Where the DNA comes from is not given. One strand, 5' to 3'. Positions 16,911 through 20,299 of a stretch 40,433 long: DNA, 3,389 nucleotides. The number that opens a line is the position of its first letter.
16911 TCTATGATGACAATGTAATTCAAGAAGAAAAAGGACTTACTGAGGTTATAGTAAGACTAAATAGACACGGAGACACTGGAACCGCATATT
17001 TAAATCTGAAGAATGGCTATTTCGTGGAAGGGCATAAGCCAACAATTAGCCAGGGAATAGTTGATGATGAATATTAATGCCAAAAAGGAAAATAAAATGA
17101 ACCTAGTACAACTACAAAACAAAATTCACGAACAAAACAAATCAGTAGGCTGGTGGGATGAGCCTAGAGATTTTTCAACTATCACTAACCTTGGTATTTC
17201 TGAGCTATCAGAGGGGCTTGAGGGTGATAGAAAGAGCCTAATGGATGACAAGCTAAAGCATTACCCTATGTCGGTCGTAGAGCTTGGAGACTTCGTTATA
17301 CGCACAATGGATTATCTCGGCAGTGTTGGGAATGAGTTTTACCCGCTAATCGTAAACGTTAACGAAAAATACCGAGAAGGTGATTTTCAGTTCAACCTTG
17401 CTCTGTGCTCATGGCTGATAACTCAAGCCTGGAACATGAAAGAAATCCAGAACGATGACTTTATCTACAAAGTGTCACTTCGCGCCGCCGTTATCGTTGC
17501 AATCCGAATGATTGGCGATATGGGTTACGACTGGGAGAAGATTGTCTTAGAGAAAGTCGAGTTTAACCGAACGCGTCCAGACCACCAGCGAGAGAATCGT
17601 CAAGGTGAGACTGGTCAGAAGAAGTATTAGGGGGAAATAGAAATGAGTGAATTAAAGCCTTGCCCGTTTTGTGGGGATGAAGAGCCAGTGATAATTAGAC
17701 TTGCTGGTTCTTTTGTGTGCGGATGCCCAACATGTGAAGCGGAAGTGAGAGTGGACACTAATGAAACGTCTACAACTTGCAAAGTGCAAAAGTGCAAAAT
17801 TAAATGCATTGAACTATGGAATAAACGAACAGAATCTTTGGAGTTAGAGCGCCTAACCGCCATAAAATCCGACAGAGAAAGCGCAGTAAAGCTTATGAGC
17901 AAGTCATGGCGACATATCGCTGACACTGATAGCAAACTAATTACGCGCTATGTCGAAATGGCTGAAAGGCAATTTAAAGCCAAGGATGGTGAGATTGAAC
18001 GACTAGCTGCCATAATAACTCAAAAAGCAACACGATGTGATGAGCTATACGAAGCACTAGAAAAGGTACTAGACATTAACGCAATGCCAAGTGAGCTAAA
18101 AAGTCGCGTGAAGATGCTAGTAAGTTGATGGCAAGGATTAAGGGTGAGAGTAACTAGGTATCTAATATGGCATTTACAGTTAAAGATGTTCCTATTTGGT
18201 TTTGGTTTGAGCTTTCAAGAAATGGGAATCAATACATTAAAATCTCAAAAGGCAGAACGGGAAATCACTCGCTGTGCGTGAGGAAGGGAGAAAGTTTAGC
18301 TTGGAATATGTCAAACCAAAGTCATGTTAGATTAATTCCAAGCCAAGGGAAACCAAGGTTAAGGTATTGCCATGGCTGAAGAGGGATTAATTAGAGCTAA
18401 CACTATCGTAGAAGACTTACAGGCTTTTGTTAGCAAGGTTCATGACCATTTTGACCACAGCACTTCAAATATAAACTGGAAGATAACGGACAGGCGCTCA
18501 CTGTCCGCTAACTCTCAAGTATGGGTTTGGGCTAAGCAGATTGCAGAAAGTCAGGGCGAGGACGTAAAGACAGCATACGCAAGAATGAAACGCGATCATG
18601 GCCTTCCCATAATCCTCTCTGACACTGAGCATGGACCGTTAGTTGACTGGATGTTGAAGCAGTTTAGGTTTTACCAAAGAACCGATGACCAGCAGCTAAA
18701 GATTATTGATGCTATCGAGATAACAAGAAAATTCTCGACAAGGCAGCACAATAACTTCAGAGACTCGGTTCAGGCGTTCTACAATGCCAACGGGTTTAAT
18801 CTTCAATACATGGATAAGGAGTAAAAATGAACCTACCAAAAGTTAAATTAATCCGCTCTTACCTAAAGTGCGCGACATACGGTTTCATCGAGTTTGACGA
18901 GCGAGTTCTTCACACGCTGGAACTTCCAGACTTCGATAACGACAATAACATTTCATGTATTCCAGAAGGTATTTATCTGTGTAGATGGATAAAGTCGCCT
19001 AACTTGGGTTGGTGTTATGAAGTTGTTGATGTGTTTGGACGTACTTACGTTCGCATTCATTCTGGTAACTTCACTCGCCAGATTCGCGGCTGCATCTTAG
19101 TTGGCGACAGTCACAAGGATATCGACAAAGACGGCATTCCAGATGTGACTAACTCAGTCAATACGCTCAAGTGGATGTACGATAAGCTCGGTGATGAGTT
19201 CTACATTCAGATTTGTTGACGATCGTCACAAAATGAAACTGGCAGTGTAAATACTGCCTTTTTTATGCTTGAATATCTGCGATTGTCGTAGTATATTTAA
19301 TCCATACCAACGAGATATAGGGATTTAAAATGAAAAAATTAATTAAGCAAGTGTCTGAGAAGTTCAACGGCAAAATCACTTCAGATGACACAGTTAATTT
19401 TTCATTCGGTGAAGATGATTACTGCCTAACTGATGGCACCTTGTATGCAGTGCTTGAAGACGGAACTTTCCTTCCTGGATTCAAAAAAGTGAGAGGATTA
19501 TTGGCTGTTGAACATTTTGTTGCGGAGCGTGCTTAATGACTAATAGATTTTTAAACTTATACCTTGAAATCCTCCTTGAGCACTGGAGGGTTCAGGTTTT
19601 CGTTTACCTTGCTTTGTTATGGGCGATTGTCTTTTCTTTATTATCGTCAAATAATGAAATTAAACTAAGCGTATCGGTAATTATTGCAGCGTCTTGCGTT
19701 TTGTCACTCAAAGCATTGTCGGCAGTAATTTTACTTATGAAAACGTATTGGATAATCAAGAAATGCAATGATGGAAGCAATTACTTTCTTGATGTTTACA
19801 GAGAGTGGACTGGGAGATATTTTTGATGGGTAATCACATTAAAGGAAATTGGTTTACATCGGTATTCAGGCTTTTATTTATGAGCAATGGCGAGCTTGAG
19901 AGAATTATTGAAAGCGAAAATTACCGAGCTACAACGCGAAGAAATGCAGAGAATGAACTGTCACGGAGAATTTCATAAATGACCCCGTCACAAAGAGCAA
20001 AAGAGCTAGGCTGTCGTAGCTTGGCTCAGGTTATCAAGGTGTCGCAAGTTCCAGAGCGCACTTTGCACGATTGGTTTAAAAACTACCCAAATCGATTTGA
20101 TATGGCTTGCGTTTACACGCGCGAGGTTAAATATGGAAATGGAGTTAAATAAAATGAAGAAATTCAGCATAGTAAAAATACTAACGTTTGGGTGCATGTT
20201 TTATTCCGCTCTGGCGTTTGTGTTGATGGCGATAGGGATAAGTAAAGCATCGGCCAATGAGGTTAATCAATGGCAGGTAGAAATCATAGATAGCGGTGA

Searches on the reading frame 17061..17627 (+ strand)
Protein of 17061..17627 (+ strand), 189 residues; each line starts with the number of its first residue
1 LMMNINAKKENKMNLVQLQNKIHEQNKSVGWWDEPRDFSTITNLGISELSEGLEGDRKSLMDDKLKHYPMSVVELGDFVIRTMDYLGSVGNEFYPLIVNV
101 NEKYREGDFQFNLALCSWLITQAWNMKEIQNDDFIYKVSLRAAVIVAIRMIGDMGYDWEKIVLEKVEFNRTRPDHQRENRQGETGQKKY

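Call 35: search_protein_families(library=phrogs, proteins=[window:17061-17627:+], max_evalue=0.001)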
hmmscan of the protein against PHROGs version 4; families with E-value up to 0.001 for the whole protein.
window:17061-17627:+ (189 aa): 4 families
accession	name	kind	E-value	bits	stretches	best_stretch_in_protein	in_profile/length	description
phrog_5658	-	other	5.4e-40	138.9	1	7-187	296-420/421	pyrophosphatase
phrog_3301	-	other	4.2e-15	57.1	1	13-105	48-155/169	pyrophosphatase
phrog_6945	-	unknown function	6.4e-14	53.1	2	37-87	184-234/270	-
phrog_9236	-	other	3.1e-13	51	2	12-59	3-50/191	pyrophosphatase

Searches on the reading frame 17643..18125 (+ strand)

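Call 35: search_protein_families(library=phrogs, proteins=[window:17643-18125:+], max_evalue=0.001)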
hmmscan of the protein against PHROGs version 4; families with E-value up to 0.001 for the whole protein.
window:17643-18125:+ (161 aa): 1 family
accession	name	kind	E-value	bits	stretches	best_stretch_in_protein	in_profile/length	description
phrog_599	-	moron, auxiliary metabolic gene and host takeover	3.3e-08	35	1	2-144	72-204/262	Lar-like restriction alleviation protein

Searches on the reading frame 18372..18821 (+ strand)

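Call 15: search_protein_families(library=pfam, proteins=[window:18372-18821:+], max_evalue=0.01)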
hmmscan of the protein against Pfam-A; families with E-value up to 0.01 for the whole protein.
window:18372-18821:+ (150 aa): 0 families

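Call 22: search_protein_families(library=phrogs, proteins=[window:18372-18821:+], max_evalue=0.01)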
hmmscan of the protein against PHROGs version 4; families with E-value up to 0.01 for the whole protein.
window:18372-18821:+ (150 aa): 2 families
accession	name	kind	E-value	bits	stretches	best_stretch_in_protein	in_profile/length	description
phrog_7283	-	DNA, RNA and nucleotide metabolism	3.9e-18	67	1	16-148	13-151/156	NinB/ Orf homologous recombination mediator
phrog_72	-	DNA, RNA and nucleotide metabolism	9e-07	30.1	1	37-145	44-143/161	NinB/ Orf homologous recombination mediator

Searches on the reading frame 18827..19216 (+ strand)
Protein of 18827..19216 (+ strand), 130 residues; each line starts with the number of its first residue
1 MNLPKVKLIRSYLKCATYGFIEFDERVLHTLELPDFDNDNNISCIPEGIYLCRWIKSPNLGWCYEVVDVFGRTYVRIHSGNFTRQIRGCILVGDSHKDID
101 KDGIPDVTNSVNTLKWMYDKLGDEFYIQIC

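Call 15: search_protein_families(library=pfam, proteins=[window:18827-19216:+], max_evalue=0.01)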
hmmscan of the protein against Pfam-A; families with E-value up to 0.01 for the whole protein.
window:18827-19216:+ (130 aa): 1 family
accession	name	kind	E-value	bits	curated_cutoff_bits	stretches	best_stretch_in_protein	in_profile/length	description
PF18925.5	DUF5675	-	1.4e-23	83.4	26.7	1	8-121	2-112/114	Family of unknown function (DUF5675)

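Call 22: search_protein_families(library=phrogs, proteins=[window:18827-19216:+], max_evalue=0.01)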
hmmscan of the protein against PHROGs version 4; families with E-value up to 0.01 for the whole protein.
window:18827-19216:+ (130 aa): 1 family
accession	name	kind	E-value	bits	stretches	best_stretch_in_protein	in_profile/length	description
phrog_1501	-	unknown function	6.1e-22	79.1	1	12-124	16-145/159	-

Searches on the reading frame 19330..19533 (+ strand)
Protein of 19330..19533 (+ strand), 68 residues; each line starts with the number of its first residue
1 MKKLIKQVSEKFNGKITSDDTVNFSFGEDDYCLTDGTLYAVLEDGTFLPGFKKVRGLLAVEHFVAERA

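Call 22: search_protein_families(library=phrogs, proteins=[window:19330-19533:+], max_evalue=0.01)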
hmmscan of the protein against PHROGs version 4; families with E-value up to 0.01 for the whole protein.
window:19330-19533:+ (68 aa): 1 family
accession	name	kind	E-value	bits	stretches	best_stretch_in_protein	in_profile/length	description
phrog_28095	-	unknown function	1.4e-26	93.3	1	3-68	5-70/70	-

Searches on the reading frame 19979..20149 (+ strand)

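Call 22: search_protein_families(library=phrogs, proteins=[window:19979-20149:+], max_evalue=0.01)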
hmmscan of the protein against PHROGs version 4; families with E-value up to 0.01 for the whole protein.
window:19979-20149:+ (57 aa): 1 family
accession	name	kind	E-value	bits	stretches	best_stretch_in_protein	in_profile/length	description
phrog_409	-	transcription regulation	1.1e-06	30.2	1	1-52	15-63/127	transcriptional regulator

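Call 77: search_protein_families(library=pfam, proteins=[window:19979-20149:+], max_evalue=0.01)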
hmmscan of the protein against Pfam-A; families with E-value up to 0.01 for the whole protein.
window:19979-20149:+ (57 aa): 0 families
